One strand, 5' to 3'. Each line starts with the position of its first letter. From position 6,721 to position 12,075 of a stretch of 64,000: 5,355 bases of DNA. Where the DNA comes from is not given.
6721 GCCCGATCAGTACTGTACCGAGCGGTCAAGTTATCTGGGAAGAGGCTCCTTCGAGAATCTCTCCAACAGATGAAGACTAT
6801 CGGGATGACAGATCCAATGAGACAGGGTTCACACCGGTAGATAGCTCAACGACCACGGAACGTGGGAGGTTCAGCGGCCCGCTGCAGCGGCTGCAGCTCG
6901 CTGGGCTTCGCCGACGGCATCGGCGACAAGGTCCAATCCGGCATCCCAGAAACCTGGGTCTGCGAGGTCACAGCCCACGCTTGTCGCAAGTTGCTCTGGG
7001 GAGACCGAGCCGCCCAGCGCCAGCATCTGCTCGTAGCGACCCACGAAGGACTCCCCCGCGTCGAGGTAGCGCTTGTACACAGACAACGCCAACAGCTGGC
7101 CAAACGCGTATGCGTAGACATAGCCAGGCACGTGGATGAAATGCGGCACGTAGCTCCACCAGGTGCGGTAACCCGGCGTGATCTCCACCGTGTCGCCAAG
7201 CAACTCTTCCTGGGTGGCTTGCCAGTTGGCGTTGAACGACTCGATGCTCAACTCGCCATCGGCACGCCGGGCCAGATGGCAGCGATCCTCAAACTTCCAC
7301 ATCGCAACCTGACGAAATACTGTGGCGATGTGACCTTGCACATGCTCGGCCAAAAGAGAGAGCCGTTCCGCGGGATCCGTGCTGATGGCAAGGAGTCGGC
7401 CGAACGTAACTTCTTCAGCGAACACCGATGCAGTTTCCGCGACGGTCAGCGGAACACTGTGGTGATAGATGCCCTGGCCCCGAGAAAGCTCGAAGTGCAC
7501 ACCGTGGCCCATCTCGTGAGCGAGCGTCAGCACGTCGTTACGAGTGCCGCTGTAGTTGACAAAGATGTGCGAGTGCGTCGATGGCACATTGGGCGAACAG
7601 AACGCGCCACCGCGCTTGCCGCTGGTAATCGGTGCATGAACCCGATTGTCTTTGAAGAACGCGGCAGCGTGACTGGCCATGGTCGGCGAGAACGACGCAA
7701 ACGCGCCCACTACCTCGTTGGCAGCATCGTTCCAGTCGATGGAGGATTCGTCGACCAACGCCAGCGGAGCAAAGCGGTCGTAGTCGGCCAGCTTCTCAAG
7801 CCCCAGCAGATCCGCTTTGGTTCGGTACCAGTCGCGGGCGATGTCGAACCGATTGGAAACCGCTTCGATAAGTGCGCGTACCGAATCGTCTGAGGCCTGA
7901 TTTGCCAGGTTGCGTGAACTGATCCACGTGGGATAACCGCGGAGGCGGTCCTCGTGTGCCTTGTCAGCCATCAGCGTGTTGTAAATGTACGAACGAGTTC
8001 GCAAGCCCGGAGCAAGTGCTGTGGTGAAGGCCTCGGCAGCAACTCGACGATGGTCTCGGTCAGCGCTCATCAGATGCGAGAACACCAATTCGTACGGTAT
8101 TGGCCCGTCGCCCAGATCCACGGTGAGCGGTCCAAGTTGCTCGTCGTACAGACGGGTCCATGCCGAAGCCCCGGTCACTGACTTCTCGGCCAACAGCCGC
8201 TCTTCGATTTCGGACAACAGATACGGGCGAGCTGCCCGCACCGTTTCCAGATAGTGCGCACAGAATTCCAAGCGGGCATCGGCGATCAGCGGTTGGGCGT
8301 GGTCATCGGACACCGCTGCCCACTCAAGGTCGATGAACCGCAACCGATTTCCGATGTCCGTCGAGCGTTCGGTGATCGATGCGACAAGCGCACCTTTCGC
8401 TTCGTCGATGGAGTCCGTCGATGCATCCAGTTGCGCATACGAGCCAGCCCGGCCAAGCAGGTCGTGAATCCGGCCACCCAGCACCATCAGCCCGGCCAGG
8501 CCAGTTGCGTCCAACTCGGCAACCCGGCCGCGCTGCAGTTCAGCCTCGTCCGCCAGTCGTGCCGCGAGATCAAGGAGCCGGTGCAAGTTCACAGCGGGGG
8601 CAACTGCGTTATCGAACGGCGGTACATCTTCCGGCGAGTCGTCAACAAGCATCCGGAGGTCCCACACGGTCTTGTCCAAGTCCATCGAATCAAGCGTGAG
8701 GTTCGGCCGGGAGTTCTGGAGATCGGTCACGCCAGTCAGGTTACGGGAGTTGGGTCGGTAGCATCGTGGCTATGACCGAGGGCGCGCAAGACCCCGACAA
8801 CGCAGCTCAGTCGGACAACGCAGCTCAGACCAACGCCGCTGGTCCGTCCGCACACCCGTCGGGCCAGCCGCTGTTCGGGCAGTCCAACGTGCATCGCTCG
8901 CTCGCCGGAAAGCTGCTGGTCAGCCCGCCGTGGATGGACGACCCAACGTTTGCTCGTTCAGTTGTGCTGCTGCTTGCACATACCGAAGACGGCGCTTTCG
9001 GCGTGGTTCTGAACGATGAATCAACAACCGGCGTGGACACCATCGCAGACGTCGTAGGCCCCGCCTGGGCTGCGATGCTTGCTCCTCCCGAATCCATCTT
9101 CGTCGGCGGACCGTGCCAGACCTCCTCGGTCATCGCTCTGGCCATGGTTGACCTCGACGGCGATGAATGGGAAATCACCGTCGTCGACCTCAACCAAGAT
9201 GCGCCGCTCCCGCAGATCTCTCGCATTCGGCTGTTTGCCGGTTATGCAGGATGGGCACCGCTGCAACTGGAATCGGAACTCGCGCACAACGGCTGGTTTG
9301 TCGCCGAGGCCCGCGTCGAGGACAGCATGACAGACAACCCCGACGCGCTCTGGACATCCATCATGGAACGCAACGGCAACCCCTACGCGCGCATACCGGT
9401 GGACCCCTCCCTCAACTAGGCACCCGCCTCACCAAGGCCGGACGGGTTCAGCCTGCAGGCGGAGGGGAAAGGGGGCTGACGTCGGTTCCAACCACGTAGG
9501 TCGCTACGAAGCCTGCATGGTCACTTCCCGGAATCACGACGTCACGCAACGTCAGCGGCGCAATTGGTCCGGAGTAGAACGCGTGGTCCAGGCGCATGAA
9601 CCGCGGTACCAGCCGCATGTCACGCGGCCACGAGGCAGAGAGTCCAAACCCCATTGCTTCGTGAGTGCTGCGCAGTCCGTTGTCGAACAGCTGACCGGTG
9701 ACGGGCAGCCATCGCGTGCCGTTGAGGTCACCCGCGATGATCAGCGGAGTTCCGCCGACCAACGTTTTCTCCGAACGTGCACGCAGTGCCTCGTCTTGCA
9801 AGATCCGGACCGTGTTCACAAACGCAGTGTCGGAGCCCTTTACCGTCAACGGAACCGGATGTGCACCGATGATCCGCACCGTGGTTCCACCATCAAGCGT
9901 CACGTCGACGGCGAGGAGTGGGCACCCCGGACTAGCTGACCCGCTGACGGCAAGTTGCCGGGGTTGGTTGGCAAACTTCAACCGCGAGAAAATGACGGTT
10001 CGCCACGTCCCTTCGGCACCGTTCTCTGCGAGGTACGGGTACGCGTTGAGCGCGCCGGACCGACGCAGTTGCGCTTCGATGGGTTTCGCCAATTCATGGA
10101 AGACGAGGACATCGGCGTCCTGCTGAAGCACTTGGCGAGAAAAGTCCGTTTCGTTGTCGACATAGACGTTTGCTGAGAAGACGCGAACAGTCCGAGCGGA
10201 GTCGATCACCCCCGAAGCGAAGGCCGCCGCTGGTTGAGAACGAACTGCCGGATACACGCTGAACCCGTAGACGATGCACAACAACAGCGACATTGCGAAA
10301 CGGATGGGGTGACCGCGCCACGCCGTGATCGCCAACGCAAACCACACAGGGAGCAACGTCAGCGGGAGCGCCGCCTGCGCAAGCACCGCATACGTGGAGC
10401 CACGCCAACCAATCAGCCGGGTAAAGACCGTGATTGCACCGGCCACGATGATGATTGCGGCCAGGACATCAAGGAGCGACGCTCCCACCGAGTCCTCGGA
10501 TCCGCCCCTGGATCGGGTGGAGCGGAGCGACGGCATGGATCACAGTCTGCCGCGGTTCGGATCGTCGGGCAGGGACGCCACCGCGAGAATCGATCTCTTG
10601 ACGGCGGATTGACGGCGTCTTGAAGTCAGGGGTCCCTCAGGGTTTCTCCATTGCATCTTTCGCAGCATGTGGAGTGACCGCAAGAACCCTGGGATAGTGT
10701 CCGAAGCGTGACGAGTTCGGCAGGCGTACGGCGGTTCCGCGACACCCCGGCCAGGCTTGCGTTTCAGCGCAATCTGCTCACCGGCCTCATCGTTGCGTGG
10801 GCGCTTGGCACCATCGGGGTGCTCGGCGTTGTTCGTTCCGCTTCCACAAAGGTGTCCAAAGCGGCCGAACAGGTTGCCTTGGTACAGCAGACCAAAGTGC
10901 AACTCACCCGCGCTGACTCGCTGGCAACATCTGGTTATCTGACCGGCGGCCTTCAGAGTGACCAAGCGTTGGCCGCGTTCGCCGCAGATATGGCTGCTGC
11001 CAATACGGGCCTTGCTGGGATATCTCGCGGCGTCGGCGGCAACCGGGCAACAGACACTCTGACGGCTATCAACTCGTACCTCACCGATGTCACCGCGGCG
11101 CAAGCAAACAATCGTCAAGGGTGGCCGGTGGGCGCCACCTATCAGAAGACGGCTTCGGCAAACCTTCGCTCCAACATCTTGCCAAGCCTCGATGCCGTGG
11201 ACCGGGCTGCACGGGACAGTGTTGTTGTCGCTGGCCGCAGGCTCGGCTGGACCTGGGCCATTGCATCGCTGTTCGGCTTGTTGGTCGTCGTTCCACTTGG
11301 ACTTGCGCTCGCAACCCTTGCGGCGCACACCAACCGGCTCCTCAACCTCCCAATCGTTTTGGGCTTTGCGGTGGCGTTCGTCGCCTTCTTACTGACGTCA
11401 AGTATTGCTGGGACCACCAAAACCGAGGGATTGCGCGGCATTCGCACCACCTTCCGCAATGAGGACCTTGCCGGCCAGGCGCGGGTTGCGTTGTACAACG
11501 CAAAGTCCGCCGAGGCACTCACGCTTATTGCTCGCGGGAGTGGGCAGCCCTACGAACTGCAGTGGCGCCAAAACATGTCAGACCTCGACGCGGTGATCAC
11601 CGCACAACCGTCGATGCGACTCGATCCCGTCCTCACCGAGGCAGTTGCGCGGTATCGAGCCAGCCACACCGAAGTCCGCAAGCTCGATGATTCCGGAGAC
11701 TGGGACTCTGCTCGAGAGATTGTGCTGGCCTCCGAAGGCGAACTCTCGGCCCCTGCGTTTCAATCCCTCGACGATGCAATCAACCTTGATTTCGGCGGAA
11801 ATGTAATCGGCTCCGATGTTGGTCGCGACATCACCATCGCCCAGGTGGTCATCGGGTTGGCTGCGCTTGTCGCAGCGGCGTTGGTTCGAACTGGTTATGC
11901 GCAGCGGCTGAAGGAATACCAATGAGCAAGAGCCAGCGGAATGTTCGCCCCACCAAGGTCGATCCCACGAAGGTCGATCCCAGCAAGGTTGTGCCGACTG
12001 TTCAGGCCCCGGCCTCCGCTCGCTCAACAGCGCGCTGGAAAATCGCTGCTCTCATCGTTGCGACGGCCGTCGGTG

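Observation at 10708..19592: Seven-gene translationally coupled operon: glnX-glnH-(unknown)-pknG extended by PP2C, vWA and FHA genes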

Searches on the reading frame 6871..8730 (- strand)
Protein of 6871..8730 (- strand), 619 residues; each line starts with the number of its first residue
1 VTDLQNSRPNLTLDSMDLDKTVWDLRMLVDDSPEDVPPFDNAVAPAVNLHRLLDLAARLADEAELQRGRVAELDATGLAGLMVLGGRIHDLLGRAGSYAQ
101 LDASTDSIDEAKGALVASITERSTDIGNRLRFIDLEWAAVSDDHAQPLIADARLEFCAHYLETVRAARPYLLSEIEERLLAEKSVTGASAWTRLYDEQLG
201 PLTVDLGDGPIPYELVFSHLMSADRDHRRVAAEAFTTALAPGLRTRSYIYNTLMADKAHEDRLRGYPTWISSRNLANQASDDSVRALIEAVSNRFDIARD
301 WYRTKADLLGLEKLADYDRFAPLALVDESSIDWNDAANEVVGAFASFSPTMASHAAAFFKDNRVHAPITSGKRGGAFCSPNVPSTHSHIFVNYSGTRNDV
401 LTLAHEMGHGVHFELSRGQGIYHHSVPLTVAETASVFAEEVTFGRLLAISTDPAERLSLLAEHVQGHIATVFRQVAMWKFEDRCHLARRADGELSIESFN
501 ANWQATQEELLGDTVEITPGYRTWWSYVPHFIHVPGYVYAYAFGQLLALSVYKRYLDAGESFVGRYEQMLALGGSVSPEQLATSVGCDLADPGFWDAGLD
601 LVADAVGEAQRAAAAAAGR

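Call 90: search_protein_families(library=pfam, proteins=[window:6871-8730:-], max_evalue=0.001)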
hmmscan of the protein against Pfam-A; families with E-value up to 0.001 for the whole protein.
window:6871-8730:- (619 aa): 2 families
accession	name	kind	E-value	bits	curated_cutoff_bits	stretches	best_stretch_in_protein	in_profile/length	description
PF01432.26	Peptidase_M3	-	2e-37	130.1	27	1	370-598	195-454/457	Peptidase family M3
PF08439.15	Peptidase_M3_N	-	7.3e-15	55.4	25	1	136-200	1-66/70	Oligopeptidase F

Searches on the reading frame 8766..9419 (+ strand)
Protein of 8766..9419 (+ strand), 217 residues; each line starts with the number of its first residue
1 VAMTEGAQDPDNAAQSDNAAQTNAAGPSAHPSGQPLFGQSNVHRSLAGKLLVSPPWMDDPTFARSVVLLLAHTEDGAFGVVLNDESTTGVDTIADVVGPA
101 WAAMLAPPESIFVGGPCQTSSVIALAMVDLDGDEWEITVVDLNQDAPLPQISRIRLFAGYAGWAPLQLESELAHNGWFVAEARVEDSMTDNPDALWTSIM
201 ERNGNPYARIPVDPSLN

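Call 90: search_protein_families(library=pfam, proteins=[window:8766-9419:+], max_evalue=0.001)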
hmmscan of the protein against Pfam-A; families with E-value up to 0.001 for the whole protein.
window:8766-9419:+ (217 aa): 1 family
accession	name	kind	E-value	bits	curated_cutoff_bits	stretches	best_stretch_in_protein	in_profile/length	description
PF02622.21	DUF179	-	5.2e-30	105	27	1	55-204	1-157/157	AlgH-like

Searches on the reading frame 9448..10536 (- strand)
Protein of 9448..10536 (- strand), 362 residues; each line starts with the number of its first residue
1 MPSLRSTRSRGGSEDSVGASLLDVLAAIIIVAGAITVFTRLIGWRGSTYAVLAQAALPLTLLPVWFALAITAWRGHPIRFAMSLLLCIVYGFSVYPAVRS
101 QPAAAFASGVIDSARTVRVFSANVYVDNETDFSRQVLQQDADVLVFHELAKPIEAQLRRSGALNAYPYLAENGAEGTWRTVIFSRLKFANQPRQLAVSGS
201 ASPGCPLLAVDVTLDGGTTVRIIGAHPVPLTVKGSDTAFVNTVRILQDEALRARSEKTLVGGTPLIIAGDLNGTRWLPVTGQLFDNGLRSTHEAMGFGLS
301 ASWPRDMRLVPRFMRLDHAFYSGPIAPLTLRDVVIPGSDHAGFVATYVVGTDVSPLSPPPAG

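Call 90: search_protein_families(library=pfam, proteins=[window:9448-10536:-], max_evalue=0.001)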
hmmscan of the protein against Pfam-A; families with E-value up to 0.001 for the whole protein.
window:9448-10536:- (362 aa): 1 family
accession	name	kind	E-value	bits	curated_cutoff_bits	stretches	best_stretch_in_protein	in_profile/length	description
PF03372.29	Exo_endo_phos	-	2.1e-13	50.9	24.5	1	121-340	2-225/225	Endonuclease/Exonuclease/phosphatase family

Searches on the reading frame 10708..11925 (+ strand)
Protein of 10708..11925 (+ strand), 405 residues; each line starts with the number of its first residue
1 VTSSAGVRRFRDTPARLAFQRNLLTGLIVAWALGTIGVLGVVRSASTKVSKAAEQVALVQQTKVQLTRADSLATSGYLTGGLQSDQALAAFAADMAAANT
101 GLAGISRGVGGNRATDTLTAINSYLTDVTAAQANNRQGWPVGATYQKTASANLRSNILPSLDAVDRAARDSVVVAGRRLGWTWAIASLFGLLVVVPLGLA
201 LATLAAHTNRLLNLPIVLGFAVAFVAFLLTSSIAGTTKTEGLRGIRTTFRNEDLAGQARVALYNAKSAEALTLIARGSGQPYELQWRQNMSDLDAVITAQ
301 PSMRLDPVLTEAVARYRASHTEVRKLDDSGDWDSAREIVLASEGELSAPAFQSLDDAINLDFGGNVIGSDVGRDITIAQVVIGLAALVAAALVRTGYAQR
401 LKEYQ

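Call 3: search_protein_families(library=pfam, proteins=[window:10708-11925:+], max_evalue=0.01)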
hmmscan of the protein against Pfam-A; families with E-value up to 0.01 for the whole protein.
window:10708-11925:+ (405 aa): 0 families

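Call 4: search_protein_families(library=ncbifam, proteins=[window:10708-11925:+], max_evalue=0.01)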
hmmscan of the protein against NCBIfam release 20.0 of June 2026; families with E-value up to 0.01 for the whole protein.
window:10708-11925:+ (405 aa): 2 families
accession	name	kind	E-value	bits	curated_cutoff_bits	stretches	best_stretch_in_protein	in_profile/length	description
NF058618.1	transduce_GlnX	subfamily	7.1e-50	170.3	250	1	11-405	1-413/413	GlnX family signal transduction membrane protein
NF041460.1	kinGactiv_GlnX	equivalog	2.5e-11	43.1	780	1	12-404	31-438/439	protein kinase G-activating protein GlnX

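Call 26: search_protein_families(library=padloc, proteins=[window:10708-11925:+], max_evalue=0.01)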
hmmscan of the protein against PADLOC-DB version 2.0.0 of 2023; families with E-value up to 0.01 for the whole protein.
window:10708-11925:+ (405 aa): 0 families
